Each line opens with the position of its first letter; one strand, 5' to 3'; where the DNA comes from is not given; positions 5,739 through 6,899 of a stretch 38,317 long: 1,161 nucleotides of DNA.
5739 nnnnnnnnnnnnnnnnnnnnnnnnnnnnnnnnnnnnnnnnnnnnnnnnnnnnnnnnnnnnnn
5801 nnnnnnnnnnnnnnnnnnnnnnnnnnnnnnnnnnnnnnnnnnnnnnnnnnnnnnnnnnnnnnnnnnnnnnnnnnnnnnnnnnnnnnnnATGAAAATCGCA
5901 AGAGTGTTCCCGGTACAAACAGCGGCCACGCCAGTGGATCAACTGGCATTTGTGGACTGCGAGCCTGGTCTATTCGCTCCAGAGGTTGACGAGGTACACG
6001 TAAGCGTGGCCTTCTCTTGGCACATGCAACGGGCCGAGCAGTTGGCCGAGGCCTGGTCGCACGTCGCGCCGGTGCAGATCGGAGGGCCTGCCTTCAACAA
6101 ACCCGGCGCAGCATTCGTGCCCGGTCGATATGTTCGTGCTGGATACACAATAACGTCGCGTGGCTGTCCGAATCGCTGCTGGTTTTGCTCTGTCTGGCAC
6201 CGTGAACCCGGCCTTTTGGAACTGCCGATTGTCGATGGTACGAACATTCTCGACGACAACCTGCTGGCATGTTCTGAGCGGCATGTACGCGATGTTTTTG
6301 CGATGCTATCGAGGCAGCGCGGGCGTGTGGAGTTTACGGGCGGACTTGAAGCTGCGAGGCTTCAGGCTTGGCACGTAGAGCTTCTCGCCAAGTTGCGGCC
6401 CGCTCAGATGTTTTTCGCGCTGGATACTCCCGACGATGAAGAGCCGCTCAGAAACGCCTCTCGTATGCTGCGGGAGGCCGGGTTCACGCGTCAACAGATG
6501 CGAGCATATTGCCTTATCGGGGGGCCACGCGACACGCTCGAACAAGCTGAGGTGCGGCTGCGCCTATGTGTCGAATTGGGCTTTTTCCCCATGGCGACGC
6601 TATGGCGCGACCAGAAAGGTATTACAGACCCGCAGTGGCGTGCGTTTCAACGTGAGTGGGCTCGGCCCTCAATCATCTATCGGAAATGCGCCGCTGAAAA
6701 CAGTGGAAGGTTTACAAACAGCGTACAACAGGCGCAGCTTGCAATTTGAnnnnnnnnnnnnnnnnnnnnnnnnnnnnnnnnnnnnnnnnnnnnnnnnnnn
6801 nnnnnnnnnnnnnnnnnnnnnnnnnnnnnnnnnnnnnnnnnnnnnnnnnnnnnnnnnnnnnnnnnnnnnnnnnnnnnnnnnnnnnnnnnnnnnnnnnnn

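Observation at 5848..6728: The radical SAM gene is bracketed by a 41-nt long-range helix with a conserved TTGTAG / TGAA core, one of three such brackets in the genome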

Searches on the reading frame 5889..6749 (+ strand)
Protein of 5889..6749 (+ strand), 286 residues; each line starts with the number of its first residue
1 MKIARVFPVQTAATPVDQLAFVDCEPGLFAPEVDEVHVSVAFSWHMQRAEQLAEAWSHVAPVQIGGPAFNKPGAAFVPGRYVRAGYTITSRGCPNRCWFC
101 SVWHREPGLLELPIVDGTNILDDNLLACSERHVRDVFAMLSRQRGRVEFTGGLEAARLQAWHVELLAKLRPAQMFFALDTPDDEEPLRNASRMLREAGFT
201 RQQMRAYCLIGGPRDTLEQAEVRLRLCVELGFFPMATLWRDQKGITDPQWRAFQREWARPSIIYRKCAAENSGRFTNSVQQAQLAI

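Call 12: search_protein_families(library=pfam, proteins=[window:5889-6749:+], max_evalue=0.01)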
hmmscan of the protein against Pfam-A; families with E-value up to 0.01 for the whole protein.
window:5889-6749:+ (286 aa): 1 family
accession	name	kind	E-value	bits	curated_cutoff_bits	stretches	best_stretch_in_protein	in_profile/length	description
PF04055.27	Radical_SAM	-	4.2e-05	24.2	29.5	1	88-107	2-23/166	Radical SAM superfamily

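Call 18: find_related_loci(query=window:5889-6749:+, collection=viral_contigs, flank=3000)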
Query window:5889-6749:+ (286 aa) in viral_contigs; peptide patterns used: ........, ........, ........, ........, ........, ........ (x = any residue, [..] = any of these).
22 stretches matched a pattern; 15 encode a relative of the query (tblastn E <= 1e-3); 15 distinct loci.
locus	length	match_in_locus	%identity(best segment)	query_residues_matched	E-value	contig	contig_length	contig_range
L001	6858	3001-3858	75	1-283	1e-142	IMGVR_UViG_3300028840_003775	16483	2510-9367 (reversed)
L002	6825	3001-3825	70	1-277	2e-130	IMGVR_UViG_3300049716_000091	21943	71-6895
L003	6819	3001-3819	68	2-271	5e-119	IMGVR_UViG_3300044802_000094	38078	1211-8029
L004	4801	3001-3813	61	1-271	9e-105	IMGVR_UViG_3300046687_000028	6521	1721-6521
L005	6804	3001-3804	58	1-266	2e-102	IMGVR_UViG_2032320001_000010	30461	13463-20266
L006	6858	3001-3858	53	1-268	1e-87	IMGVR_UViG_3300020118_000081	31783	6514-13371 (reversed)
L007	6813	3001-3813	50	2-266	2e-82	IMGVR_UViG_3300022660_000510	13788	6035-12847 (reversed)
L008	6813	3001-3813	50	2-266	2e-82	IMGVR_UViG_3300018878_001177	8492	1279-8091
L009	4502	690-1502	50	2-266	2e-82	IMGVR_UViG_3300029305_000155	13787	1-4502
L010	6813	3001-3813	50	2-266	3e-81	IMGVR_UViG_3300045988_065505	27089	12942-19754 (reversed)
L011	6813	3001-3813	49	2-266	5e-81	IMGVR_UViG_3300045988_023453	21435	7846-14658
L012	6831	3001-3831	47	3-273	8e-81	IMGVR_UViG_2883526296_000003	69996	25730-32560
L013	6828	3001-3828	47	1-274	6e-79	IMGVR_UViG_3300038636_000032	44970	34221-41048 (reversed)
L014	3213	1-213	45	204-274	6e-15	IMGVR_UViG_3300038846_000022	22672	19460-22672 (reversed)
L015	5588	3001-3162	46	206-259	3e-10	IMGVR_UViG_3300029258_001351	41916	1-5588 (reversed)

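Call 35: find_related_loci(query=window:5889-6749:+, collection=genome_contigs, flank=10000)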
Query window:5889-6749:+ (286 aa) in genome_contigs; peptide patterns used: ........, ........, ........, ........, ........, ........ (x = any residue, [..] = any of these).
126 stretches matched a pattern; 8 encode a relative of the query (tblastn E <= 1e-3); 8 distinct loci.
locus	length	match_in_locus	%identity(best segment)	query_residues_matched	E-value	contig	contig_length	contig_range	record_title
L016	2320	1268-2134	75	1-286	7e-156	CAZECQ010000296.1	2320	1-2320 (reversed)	MAG TPA_asm: uncultured Pirellulales bacterium isolate binchicken_co334_241 genome assembly, contig: NODE_109396_length_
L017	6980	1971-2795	57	1-272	2e-101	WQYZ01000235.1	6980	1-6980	MAG: Oscillospiraceae bacterium isolate Emb289P4bin38 Ga0123357_10033504, whole genome shotgun sequence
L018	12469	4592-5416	55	1-272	2e-99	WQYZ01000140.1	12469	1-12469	MAG: Oscillospiraceae bacterium isolate Emb289P4bin38 Ga0123357_10009167, whole genome shotgun sequence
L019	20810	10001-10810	58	1-266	5e-99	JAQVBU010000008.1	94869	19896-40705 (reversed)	MAG: Alphaproteobacteria bacterium isolate STD2_72 NODE_703_length_94869_cov_9.775918_Sandtown_D2, whole genome shotgun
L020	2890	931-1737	54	3-270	5e-94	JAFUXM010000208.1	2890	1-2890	MAG: Synergistaceae bacterium isolate RGIG4915 Roe_deer_Rumen-3__c258527, whole genome shotgun sequence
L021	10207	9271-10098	56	1-269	2e-87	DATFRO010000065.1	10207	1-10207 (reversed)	MAG TPA_asm: Steroidobacteraceae bacterium isolate SMAG_U9360 k141_3842158, whole genome shotgun sequence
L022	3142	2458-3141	56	1-224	7e-75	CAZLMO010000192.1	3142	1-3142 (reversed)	MAG TPA_asm: uncultured Oscillospiraceae bacterium isolate SRP294416_co1_87 genome assembly, contig: NODE_80615_length_3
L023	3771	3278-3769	55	1-162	5e-53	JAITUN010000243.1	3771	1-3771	MAG: Bacteroidales bacterium isolate Spi319_bin22 k119_2122176, whole genome shotgun sequence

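Call 41: find_related_loci(query=window:5889-6749:+, collection=viral_contigs, flank=10000)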
Query window:5889-6749:+ (286 aa) in viral_contigs; peptide patterns used: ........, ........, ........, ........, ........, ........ (x = any residue, [..] = any of these).
22 stretches matched a pattern; 15 encode a relative of the query (tblastn E <= 1e-3); 15 distinct loci.
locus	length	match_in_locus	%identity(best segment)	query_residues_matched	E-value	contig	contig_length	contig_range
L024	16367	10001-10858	75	1-283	2e-142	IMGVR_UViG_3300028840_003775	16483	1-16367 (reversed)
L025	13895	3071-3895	70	1-277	4e-130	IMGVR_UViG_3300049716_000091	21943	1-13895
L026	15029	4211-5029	68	2-271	1e-118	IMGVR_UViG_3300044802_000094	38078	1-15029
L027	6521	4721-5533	61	1-271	2e-104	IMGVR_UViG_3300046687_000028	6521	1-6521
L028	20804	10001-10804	58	1-266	4e-102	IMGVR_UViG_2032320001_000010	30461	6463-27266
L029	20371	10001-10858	53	1-268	3e-87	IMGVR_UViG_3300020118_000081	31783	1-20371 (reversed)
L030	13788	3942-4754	50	2-266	5e-82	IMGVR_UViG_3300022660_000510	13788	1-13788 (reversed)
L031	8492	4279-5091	50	2-266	5e-82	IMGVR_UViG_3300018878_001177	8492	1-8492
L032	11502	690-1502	50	2-266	5e-82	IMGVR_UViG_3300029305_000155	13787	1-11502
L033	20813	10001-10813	50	2-266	6e-81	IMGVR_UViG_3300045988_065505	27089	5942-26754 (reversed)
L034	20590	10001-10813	49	2-266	1e-80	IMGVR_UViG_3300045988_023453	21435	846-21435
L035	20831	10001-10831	47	3-273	2e-80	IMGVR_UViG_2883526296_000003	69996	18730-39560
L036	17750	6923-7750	47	1-274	1e-78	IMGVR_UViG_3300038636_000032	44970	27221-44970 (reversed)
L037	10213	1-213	45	204-274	1e-14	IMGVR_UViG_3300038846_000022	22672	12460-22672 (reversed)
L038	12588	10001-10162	46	206-259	6e-10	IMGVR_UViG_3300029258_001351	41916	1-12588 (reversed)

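Call 45: search_protein_families(library=pfam, proteins=[L024:1142-1783:+, L024:2698-3456:+, L024:3443-4030:+, L024:4049-4921:+, L024:4918-5832:+, L024:6944-8131:+, L024:8745-9650:+, L025:426-1862:+, L025:4653-7388:+, L024:14796-15500:+], max_evalue=0.01)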
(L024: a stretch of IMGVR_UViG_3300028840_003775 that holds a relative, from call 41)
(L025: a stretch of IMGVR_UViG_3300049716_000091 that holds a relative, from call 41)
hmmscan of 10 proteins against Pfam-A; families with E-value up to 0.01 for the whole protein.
L024:1142-1783:+ (213 aa): 1 family
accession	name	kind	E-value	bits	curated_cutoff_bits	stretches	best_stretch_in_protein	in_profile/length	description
PF05869.16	Dam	-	1.1e-27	97.2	28.1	1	43-202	7-166/169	DNA N-6-adenine-methyltransferase (Dam)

L024:2698-3456:+ (252 aa): 0 families

L024:3443-4030:+ (195 aa): 0 families

L024:4049-4921:+ (290 aa): 0 families

L024:4918-5832:+ (304 aa): 0 families

L024:6944-8131:+ (395 aa): 2 families
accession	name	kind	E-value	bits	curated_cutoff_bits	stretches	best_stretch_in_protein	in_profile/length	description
PF00589.27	Phage_integrase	-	8.8e-17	61.8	27.1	1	193-370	2-170/172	Phage integrase family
PF04317.18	DUF463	-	0.0049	16.3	25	1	151-237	323-407/443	YcjX-like family, DUF463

L024:8745-9650:+ (301 aa): 0 families

L025:426-1862:+ (478 aa): 6 families
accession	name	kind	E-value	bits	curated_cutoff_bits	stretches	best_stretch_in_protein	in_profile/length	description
PF04851.21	ResIII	-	4.8e-29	101.8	22.5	1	3-149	2-164/164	Type III restriction enzyme, res subunit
PF00271.37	Helicase_C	-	1.5e-15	57.8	23.5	1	234-327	16-109/110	Helicase conserved C-terminal domain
PF18766.7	SWI2_SNF2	-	1.1e-10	42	26.7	1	9-188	2-191/221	SWI2/SNF2 ATPase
PF00270.35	DEAD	-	1.4e-09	38.3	26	1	29-147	19-160/167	DEAD/DEAH box helicase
PF13604.12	AAA_30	-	0.00028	21.1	27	1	18-137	12-114/191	AAA domain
PF07652.20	Flavi_DEAD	-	0.0016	18.9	21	1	34-124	14-108/148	Flavivirus DEAD domain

L025:4653-7388:+ (911 aa): 0 families

L024:14796-15500:+ (234 aa): 1 family
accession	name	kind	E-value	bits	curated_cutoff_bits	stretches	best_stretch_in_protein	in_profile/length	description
PF04266.20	ASCH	-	0.00011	23.3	21.2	1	79-121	1-46/103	ASCH domain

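Call 46: search_protein_families(library=ncbifam, proteins=[L024:6944-8131:+, window:5889-6749:+], max_evalue=0.01)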
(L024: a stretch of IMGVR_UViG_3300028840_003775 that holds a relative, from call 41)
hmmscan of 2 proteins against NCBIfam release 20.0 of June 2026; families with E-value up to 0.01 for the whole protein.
L024:6944-8131:+ (395 aa): 1 family
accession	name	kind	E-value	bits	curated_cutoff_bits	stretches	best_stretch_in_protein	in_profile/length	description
NF040815.2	recomb_XerA_Arch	equivalog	1.6e-07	31.2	220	1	146-374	53-260/263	site-specific tyrosine recombinase/integron integrase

window:5889-6749:+ (286 aa): 0 families
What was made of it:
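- On Complete integron: Its sole NCBIfam hit is 31 bits to an archaeal XerA model whose cutoff is 220 bits (calls 45, 46).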

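Call 62: find_related_loci(query=window:5889-6749:+, collection=metagenome_contigs, flank=6000)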
Query window:5889-6749:+ (286 aa) in metagenome_contigs; peptide patterns used: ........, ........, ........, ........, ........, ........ (x = any residue, [..] = any of these).
276 stretches matched a pattern; 94 encode a relative of the query (tblastn E <= 1e-3); the best 80 are kept; 80 distinct loci.
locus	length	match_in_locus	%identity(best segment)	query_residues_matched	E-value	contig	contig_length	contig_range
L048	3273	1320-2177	93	1-286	0e+0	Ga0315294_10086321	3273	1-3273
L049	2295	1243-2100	87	1-286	0e+0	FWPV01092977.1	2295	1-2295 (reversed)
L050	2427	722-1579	80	1-286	2e-170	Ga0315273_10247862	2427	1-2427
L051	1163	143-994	79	1-283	4e-169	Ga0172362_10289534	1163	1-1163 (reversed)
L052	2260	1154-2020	75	1-286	2e-155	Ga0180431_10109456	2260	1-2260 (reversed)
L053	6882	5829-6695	75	1-286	7e-145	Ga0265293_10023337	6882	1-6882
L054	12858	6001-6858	74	1-283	1e-141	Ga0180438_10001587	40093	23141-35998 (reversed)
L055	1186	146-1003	71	1-283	2e-150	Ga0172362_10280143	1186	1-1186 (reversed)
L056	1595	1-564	94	99-286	7e-125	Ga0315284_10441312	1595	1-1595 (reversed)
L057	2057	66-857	63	1-263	9e-111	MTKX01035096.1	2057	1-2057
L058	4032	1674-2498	61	1-271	5e-105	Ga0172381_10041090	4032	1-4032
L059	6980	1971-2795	57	1-272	1e-100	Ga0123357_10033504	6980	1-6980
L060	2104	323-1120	59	1-263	5e-105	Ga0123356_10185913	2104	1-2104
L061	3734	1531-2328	58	1-263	9e-100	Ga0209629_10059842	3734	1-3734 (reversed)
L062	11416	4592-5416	55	1-272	1e-98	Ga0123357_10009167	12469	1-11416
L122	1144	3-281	76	171-263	8e-45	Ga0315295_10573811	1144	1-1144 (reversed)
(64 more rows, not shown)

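Call 71: search_protein_families(library=pfam, proteins=[L024:10953-11564:+, L024:11920-12564:+, L024:12660-13136:+, L048:2297-3073:+, L122:446-850:+, L056:654-881:+, L050:419-655:+, L016:981-1217:+, L027:5959-6273:+], max_evalue=0.01)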
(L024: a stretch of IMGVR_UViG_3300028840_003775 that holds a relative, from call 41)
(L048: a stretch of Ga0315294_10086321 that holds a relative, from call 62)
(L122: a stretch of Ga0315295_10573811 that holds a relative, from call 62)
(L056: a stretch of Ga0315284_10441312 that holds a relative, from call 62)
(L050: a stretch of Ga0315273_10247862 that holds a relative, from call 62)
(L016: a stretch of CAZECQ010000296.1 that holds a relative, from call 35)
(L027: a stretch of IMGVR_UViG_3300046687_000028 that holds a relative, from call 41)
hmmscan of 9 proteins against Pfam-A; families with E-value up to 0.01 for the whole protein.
L024:10953-11564:+ (203 aa): 1 family
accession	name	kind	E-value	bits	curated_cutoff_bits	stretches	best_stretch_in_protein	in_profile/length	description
PF05063.20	MT-A70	-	2.8e-22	79.9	23.9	1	8-177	1-172/172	MT-A70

L024:11920-12564:+ (214 aa): 0 families

L024:12660-13136:+ (158 aa): 1 family
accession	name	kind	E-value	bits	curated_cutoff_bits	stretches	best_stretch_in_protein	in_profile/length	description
PF05869.16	Dam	-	9.8e-08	32.3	28.1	1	4-128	11-144/169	DNA N-6-adenine-methyltransferase (Dam)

L048:2297-3073:+ (258 aa): 1 family
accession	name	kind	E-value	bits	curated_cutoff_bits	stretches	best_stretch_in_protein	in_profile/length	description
PF05869.16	Dam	-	0.004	17.3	28.1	1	152-212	9-68/169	DNA N-6-adenine-methyltransferase (Dam)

L122:446-850:+ (134 aa): 1 family
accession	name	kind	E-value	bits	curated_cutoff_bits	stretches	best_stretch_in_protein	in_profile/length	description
PF14354.12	Lar_restr_allev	-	1e-08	35.7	28.6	1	4-76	2-58/58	Restriction alleviation protein Lar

L056:654-881:+ (75 aa): 0 families

L050:419-655:+ (78 aa): 0 families

L016:981-1217:+ (78 aa): 0 families

L027:5959-6273:+ (104 aa): 0 families
